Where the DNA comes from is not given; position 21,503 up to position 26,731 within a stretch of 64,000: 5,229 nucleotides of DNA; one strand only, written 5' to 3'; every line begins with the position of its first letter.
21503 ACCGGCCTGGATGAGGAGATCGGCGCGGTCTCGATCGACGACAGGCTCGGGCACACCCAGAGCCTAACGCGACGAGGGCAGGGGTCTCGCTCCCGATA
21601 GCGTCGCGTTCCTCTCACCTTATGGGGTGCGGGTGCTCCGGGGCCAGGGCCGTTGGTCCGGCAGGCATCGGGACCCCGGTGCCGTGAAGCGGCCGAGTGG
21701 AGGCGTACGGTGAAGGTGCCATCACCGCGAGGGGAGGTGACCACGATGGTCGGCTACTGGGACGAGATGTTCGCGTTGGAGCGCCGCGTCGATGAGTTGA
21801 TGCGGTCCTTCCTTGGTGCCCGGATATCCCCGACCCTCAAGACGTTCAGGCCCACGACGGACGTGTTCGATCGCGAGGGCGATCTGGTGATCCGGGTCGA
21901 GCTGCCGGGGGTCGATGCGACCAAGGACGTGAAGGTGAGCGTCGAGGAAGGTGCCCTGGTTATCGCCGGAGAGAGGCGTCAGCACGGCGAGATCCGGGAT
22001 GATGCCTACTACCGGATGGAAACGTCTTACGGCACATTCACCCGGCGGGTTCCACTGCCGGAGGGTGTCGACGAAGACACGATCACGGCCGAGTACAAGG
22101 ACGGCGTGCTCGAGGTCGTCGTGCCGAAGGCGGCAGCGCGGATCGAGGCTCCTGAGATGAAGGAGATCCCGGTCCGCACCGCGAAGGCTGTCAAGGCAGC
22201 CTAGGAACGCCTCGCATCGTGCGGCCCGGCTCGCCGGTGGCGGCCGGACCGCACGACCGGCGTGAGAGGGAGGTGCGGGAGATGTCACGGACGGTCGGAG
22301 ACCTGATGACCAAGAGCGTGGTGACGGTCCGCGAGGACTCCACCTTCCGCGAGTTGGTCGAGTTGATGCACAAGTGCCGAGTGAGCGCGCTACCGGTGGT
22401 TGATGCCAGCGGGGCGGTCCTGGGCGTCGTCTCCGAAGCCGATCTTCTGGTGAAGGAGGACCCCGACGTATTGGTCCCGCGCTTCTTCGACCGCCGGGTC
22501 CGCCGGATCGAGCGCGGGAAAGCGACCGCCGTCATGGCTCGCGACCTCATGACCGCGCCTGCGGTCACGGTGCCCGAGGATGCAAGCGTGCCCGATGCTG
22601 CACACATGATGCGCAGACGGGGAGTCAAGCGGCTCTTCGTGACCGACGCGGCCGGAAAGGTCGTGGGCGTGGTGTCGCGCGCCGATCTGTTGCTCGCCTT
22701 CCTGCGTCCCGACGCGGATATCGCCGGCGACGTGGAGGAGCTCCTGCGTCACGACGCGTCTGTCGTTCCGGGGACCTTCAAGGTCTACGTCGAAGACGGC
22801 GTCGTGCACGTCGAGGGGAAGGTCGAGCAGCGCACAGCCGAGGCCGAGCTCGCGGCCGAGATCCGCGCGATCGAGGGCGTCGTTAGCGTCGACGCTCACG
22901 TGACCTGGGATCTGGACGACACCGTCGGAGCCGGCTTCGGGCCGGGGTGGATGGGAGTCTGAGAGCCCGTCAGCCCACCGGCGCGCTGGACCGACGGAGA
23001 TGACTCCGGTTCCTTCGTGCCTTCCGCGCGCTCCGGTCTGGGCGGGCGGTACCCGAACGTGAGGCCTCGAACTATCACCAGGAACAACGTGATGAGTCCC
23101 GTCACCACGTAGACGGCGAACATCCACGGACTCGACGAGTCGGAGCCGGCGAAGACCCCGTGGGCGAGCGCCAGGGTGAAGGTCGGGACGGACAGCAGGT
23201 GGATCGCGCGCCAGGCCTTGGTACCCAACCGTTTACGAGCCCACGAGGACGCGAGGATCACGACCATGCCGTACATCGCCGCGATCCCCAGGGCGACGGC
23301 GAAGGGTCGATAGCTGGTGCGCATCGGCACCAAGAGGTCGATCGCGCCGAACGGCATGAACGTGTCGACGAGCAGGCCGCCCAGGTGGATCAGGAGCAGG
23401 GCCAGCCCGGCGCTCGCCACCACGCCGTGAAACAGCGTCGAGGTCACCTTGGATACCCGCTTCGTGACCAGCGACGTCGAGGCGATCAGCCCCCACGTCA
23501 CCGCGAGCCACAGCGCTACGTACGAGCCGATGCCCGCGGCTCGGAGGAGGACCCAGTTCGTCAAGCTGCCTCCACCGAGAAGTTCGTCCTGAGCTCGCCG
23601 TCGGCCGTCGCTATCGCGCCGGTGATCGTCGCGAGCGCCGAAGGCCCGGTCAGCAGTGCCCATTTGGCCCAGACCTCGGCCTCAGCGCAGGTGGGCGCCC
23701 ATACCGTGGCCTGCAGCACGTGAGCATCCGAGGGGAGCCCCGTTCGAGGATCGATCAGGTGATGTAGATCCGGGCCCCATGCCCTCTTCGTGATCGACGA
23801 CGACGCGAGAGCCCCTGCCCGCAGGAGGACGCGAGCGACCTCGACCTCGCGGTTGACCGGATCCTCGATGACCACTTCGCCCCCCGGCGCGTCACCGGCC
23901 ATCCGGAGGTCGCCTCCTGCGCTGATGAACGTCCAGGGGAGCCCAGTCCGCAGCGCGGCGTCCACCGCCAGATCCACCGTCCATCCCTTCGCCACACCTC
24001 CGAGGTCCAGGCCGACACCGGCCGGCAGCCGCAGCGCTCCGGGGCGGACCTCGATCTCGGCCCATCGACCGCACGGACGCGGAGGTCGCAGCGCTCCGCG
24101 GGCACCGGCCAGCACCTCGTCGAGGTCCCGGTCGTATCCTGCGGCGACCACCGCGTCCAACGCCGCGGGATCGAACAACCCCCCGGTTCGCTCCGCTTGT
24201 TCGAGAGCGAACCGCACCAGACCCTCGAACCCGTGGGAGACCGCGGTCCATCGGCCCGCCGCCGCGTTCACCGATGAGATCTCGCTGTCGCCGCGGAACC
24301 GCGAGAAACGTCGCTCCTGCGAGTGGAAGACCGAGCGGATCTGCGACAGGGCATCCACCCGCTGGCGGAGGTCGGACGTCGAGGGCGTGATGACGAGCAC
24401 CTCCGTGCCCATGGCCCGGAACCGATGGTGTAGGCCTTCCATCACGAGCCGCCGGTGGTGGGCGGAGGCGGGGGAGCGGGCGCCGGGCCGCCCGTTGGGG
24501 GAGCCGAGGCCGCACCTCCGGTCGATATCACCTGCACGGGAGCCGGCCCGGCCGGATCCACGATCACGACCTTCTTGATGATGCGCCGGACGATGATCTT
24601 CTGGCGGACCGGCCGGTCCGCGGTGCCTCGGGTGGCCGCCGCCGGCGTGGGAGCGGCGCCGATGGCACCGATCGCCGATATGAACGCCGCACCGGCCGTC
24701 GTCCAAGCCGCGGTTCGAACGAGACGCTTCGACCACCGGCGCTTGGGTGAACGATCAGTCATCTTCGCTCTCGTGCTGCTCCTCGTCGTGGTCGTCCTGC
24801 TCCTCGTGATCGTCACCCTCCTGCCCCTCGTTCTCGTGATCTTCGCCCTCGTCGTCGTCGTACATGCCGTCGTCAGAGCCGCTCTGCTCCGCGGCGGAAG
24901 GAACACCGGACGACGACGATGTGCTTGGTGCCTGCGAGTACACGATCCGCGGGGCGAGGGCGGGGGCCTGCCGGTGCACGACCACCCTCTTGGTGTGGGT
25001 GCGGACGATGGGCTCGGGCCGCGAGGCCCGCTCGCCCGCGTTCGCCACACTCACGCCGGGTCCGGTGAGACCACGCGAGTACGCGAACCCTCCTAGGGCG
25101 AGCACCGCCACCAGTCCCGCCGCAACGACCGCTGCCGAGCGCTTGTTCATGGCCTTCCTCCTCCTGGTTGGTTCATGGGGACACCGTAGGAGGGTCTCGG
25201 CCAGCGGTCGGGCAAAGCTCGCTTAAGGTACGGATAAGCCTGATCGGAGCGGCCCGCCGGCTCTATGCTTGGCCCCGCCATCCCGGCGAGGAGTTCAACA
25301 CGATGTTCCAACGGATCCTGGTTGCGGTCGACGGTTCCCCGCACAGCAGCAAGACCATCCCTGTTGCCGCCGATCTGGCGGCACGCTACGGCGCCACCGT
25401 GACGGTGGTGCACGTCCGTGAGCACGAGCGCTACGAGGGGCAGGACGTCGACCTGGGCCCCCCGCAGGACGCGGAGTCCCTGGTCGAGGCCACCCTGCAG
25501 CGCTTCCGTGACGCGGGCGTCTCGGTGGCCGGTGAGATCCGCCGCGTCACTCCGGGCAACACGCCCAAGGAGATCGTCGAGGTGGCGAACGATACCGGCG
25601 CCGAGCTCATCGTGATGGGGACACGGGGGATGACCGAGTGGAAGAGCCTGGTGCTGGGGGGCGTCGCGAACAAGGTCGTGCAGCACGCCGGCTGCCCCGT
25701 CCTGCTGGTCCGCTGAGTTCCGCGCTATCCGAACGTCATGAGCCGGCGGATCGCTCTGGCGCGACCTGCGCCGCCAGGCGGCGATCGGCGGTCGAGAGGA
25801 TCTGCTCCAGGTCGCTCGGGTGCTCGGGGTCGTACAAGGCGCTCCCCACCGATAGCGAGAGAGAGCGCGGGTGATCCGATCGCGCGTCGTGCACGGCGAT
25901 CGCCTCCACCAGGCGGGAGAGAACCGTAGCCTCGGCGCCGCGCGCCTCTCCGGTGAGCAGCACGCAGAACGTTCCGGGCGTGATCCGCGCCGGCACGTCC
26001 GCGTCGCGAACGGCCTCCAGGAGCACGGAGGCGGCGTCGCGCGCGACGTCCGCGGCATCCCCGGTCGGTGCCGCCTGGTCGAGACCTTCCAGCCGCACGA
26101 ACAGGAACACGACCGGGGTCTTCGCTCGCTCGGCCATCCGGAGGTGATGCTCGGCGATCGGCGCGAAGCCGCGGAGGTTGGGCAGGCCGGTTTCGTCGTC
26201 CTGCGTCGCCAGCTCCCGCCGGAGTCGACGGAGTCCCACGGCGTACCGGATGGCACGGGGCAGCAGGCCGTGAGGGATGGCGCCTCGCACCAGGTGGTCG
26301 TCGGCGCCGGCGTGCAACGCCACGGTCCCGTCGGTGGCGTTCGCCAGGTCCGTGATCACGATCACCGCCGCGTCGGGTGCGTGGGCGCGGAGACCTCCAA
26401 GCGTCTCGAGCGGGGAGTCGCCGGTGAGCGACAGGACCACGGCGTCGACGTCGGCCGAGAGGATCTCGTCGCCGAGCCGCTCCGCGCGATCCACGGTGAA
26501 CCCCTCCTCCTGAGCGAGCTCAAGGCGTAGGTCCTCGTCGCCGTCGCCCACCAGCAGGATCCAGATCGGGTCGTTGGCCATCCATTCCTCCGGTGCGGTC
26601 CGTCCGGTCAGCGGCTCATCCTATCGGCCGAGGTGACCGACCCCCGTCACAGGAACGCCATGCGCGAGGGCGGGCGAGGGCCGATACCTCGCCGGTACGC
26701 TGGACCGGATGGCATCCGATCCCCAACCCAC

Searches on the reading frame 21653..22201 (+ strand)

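Call 23: search_protein_families(library=pfam, proteins=[window:21653-22201:+], max_evalue=0.00001)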
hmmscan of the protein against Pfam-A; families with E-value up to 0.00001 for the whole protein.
window:21653-22201:+ (183 aa): 2 families
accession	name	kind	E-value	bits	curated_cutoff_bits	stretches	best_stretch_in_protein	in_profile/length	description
PF00011.27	HSP20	-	9.2e-22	77.5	20.8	1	74-174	5-101/102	Hsp20/alpha crystallin family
PF17886.7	ArsA_HSP20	-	2.8e-07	30.5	22.5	1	76-155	2-61/63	HSP20-like domain found in ArsA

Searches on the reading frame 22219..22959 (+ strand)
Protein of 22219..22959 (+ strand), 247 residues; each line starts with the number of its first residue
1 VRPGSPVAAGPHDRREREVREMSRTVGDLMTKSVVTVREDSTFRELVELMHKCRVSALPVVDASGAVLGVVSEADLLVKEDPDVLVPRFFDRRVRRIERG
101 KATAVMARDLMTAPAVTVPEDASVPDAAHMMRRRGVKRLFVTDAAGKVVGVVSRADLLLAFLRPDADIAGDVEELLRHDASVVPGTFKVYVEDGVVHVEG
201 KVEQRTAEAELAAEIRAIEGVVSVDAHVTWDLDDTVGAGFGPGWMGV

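Call 23: search_protein_families(library=pfam, proteins=[window:22219-22959:+], max_evalue=0.00001)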
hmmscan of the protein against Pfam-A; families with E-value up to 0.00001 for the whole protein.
window:22219-22959:+ (247 aa): 2 families
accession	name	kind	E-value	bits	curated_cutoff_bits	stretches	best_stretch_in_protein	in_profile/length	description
PF00571.33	CBS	-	7.3e-32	109.9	24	2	107-161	1-55/57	CBS domain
PF04972.22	BON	-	2.7e-06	28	27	1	165-230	2-67/69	BON domain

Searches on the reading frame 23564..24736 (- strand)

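Call 62: search_protein_families(library=pfam, proteins=[window:23564-24736:-], max_evalue=0.00001)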
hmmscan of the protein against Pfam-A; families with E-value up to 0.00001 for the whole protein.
window:23564-24736:- (391 aa): 1 family
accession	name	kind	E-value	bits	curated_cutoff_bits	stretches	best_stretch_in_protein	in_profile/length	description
PF02424.20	ApbE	-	5e-42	144.7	25.6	1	109-368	1-251/266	ApbE family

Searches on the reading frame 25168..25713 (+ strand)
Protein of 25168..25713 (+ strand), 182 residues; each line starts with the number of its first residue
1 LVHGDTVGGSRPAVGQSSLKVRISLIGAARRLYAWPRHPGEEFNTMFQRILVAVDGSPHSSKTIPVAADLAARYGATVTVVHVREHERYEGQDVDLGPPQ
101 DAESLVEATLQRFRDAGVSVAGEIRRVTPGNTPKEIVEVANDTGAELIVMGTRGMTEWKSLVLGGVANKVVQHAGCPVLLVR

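Call 23: search_protein_families(library=pfam, proteins=[window:25168-25713:+], max_evalue=0.00001)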
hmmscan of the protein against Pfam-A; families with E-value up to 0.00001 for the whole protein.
window:25168-25713:+ (182 aa): 1 family
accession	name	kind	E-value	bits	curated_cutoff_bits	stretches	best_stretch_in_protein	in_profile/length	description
PF00582.32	Usp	-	3.3e-33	115.6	24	1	46-182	1-141/141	Universal stress protein family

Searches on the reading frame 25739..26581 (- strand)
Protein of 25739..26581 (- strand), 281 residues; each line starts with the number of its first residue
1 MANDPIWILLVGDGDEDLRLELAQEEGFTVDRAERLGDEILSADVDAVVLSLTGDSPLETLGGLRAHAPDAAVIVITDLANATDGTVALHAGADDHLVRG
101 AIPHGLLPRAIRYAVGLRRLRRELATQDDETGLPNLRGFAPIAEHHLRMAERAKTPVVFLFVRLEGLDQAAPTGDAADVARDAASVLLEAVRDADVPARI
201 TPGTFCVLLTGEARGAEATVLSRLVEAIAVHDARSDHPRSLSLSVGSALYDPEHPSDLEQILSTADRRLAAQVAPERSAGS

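Call 24: search_protein_families(library=pfam, proteins=[window:25739-26581:-], max_evalue=0.00001)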
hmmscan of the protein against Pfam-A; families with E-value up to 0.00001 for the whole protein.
window:25739-26581:- (281 aa): 1 family
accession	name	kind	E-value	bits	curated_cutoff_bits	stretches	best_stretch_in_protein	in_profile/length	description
PF00990.26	GGDEF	-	1.3e-13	51.5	23.8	1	125-271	1-153/161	Diguanylate cyclase, GGDEF domain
